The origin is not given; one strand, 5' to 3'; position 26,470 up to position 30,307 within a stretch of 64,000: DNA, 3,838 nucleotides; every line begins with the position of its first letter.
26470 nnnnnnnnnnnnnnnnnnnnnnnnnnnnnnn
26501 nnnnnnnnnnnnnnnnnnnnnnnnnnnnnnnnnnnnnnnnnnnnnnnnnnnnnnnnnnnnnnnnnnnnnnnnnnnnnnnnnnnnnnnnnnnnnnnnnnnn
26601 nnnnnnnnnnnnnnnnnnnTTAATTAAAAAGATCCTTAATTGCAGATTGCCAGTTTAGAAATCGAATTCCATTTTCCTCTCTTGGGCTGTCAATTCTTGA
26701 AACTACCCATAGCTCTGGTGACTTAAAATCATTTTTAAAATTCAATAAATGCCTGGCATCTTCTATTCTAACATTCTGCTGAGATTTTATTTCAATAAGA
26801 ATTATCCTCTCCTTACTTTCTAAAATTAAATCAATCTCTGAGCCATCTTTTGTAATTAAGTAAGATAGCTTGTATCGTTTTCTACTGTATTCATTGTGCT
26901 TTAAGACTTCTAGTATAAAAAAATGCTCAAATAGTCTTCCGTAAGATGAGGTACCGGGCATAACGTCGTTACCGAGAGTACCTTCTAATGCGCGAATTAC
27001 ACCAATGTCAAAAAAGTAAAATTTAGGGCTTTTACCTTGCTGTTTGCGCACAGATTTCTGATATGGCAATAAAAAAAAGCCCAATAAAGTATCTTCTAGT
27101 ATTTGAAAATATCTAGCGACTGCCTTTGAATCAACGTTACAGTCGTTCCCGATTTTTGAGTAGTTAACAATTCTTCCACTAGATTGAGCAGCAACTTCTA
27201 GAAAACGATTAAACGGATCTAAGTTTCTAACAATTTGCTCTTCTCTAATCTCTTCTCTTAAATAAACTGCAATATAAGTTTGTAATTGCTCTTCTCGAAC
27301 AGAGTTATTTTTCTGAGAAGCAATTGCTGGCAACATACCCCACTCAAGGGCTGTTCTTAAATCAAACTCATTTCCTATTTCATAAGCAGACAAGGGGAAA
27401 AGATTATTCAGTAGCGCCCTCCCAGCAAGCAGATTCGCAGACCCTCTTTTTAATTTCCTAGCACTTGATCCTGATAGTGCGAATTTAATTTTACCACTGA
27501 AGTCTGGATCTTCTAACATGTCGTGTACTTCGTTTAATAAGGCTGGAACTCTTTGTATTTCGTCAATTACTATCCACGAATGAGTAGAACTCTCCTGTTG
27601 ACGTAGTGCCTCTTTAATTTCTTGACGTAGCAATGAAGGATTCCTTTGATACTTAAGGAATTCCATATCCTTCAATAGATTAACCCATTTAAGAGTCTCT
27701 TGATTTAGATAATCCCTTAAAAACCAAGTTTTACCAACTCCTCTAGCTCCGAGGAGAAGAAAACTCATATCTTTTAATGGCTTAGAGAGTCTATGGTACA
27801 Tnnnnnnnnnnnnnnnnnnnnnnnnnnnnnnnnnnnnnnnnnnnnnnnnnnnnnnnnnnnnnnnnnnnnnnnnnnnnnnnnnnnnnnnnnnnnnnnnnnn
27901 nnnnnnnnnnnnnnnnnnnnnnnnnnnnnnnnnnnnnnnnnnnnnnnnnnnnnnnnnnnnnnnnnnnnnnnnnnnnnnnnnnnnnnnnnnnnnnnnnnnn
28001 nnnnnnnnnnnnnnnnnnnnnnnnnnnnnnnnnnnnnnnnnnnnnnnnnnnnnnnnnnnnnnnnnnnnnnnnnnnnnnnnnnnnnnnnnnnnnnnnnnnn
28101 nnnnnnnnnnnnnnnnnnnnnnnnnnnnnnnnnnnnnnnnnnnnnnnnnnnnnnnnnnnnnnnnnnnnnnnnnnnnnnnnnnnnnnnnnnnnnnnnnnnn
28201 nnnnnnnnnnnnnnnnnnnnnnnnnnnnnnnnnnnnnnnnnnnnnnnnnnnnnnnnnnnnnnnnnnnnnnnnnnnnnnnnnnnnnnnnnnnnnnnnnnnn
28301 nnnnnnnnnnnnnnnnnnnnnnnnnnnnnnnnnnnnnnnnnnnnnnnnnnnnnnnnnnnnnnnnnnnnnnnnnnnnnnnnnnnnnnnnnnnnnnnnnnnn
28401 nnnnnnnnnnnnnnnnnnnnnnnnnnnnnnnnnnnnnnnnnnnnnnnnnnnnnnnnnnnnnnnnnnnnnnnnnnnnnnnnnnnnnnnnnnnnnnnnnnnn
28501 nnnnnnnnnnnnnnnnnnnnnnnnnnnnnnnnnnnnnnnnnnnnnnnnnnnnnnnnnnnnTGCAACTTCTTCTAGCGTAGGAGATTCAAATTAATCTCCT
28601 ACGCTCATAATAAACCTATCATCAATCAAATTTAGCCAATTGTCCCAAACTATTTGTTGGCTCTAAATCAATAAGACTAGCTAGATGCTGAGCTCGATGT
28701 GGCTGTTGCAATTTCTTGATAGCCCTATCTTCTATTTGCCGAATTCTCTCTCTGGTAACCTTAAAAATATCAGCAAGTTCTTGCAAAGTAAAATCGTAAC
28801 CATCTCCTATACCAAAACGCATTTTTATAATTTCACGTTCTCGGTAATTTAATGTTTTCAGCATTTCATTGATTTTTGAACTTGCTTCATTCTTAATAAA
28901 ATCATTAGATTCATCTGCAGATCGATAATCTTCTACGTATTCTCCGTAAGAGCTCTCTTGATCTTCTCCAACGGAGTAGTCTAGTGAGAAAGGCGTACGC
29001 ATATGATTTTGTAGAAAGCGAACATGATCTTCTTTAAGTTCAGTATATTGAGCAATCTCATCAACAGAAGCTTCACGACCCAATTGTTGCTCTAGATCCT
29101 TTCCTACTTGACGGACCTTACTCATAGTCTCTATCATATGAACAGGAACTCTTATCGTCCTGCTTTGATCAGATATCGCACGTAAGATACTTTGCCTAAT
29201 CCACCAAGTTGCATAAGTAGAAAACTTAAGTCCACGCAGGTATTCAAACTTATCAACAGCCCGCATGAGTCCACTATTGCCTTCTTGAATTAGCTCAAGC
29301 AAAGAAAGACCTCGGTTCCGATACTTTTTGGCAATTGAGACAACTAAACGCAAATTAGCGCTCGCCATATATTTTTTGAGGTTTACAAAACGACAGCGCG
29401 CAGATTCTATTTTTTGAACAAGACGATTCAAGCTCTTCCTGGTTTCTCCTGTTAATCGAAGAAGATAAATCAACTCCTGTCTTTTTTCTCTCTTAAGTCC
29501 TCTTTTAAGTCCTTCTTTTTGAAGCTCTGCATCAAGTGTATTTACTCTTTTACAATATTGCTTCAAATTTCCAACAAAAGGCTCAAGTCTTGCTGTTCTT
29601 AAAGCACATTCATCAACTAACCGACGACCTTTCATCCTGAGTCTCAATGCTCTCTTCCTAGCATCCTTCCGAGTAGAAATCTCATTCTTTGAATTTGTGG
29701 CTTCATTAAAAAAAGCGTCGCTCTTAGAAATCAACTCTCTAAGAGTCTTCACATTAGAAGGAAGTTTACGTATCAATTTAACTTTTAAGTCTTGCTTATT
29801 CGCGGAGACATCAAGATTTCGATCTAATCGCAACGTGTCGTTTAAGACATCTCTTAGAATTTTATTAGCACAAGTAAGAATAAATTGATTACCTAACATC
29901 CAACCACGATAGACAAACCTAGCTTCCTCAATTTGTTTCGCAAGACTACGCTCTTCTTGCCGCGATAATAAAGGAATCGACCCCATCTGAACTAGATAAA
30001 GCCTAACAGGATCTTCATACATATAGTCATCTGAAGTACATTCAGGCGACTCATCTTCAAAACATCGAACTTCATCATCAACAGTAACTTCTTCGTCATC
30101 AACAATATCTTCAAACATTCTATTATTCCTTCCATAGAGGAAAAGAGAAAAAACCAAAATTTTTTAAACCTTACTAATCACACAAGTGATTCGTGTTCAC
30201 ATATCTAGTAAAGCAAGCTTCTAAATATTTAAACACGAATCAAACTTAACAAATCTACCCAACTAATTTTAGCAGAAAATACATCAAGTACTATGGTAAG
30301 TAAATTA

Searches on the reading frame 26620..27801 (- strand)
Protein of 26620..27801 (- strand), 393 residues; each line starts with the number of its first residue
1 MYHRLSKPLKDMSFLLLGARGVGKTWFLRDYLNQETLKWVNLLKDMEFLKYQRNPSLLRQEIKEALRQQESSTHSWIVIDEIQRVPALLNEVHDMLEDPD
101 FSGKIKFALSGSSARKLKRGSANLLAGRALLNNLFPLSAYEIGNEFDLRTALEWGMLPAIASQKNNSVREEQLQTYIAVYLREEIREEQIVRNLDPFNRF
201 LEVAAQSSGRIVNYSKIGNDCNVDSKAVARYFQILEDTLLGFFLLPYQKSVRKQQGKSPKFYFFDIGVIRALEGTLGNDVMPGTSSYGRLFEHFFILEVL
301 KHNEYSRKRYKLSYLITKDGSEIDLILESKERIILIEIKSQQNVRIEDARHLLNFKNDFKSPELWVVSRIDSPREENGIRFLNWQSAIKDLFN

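Call 12: search_protein_families(library=pfam, proteins=[window:26620-27801:-], max_evalue=0.01)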
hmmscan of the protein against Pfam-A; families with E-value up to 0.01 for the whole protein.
window:26620-27801:- (393 aa): 5 families
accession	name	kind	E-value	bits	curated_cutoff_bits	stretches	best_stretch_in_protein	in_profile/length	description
PF13635.12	DUF4143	-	4.4e-36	124.5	28.1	1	183-340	2-159/160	Domain of unknown function (DUF4143)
PF13173.12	AAA_14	-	1.4e-20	74.1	27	1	14-142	5-128/129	AAA domain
PF13401.12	AAA_22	-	1.3e-08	35.6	27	1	14-112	8-123/130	AAA domain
PF07728.20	AAA_5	-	0.0022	18.5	22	1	14-100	2-94/139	AAA domain (dynein-related subfamily)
PF08378.17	NERD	-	0.0025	18.7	22.1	1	297-359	10-77/111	Nuclease-related domain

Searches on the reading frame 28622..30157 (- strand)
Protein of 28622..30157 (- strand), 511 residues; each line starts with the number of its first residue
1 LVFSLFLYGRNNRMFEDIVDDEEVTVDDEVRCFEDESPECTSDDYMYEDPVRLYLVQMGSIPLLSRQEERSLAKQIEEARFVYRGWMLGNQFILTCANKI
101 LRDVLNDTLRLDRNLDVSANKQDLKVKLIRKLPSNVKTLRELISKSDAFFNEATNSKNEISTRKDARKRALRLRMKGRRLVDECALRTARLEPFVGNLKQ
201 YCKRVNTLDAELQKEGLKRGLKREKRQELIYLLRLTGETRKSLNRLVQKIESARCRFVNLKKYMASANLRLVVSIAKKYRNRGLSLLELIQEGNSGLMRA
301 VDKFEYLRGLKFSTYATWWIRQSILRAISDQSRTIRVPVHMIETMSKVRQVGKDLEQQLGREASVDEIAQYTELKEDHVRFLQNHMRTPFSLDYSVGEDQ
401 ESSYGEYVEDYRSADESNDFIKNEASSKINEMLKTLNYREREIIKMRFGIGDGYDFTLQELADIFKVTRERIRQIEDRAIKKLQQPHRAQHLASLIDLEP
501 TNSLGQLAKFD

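Call 12: search_protein_families(library=pfam, proteins=[window:28622-30157:-], max_evalue=0.01)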
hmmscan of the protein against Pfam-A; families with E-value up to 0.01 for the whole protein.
window:28622-30157:- (511 aa): 4 families
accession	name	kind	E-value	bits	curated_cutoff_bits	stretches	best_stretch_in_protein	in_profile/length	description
PF04542.20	Sigma70_r2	-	1.7e-19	69.8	24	1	266-334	3-71/71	Sigma-70 region 2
PF04545.22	Sigma70_r4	-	1.3e-17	63.5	24.1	1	433-484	2-49/50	Sigma-70, region 4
PF04539.22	Sigma70_r3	-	2.7e-16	59.9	25.3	1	343-416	1-74/78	Sigma-70 region 3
PF00140.25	Sigma70_r1_2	-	1e-11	45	22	1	49-78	1-30/34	Sigma-70 factor, region 1.2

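Call 23: find_related_loci(query=window:28622-30157:-, collection=genome_contigs, flank=2000)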
Query window:28622-30157:- (511 aa) in genome_contigs; peptide patterns used: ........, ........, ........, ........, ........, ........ (x = any residue, [..] = any of these).
80 stretches matched a pattern, but none encodes a relative of the query by tblastn (E <= 1e-3).

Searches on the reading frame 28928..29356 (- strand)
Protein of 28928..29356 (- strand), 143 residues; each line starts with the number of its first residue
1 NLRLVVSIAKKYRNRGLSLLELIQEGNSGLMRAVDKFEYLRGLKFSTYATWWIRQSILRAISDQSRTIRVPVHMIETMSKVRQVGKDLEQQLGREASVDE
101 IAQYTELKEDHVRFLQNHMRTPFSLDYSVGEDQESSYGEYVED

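Call 53: find_related_loci(query=window:28928-29356:-, collection=genome_contigs, flank=500)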
Query seq(143 aa) (143 aa) in genome_contigs; peptide patterns used: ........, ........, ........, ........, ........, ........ (x = any residue, [..] = any of these).
600 stretches matched a pattern (row limit reached: there are more); 600 encode a relative of the query (tblastn E <= 1e-3); the best 80 are kept; 80 distinct loci.
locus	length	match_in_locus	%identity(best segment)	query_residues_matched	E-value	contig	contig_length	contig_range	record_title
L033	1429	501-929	65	1-143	1e-63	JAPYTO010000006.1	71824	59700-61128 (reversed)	MAG: Fuerstiella sp. isolate PW6.metabat2.181 PW6_469_length_71824_cov_26.374173, whole genome shotgun sequence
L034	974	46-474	67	1-143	1e-64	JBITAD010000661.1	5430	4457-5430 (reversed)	MAG: Blastopirellula sp. JB062 NODE_9465_length_5430_cov_4.238698, whole genome shotgun sequence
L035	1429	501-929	66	1-143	6e-63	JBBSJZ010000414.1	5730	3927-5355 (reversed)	MAG: Pirellulales bacterium isolate LS4_metabat2.168 LS4_metabat2.168_K_1343728_L_5730_cov_12.0000, whole genome shotgun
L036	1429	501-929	64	1-143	1e-62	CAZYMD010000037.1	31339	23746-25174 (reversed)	MAG TPA_asm: uncultured Pirellulales bacterium isolate SRP178699_co2_445 genome assembly, contig: NODE_689_length_31339_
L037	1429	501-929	62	1-143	9e-62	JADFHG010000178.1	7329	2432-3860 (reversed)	MAG: Planctomycetota bacterium isolate B33T1L10 B33T1L10_NODE17852, whole genome shotgun sequence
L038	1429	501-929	63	1-143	1e-61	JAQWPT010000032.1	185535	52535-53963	MAG: Phycisphaerales bacterium isolate cluster2_bin.234 k141_181923, whole genome shotgun sequence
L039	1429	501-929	64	1-143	2e-61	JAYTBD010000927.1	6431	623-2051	MAG: Fimbriiglobus sp. isolate GFS_14120 GFS_14120_926, whole genome shotgun sequence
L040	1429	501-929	63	1-143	2e-61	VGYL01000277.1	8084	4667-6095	MAG: Planctomycetota bacterium isolate K_DeepCast_250m_m1_352 K_DeepCast_250m_m1_352_Ga0194125_10019670, whole genome sh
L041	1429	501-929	64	1-143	3e-61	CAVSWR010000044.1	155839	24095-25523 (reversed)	MAG: uncultured Planctomycetia bacterium isolate MFD05684.bin.2.95 genome assembly, contig: contig_92201, whole genome s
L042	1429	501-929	63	1-143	2e-61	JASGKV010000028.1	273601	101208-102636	MAG: Pirellulales bacterium isolate 5N623 JMF-2111-06-0005.ont.bin.623_27, whole genome shotgun sequence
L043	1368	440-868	65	1-143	4e-62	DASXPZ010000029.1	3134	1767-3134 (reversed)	MAG TPA_asm: Pirellulales bacterium isolate SMAG_U5421 k141_4047269, whole genome shotgun sequence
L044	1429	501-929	63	1-143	7e-61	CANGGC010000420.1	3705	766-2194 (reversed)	MAG: Planctomycetaceae bacterium isolate Jr-28aug17-13 genome assembly, contig: Jr-28aug17-C38687, whole genome shotgun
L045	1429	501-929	64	1-143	8e-61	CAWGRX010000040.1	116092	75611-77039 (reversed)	MAG: uncultured Planctomycetaceae bacterium isolate MFD05684.bin.1.155 genome assembly, contig: contig_88047, whole geno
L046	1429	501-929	62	1-143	1e-60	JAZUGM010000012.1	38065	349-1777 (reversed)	MAG: Thermoguttaceae bacterium isolate T1900045285_TH20190055.MAGScoT_cleanbin_000039 SGB_5988_k141_1043365, whole genom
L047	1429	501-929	63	1-143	2e-60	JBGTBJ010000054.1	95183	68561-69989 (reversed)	MAG: Pirellulaceae bacterium isolate JTS-AC94 k141_1333437, whole genome shotgun sequence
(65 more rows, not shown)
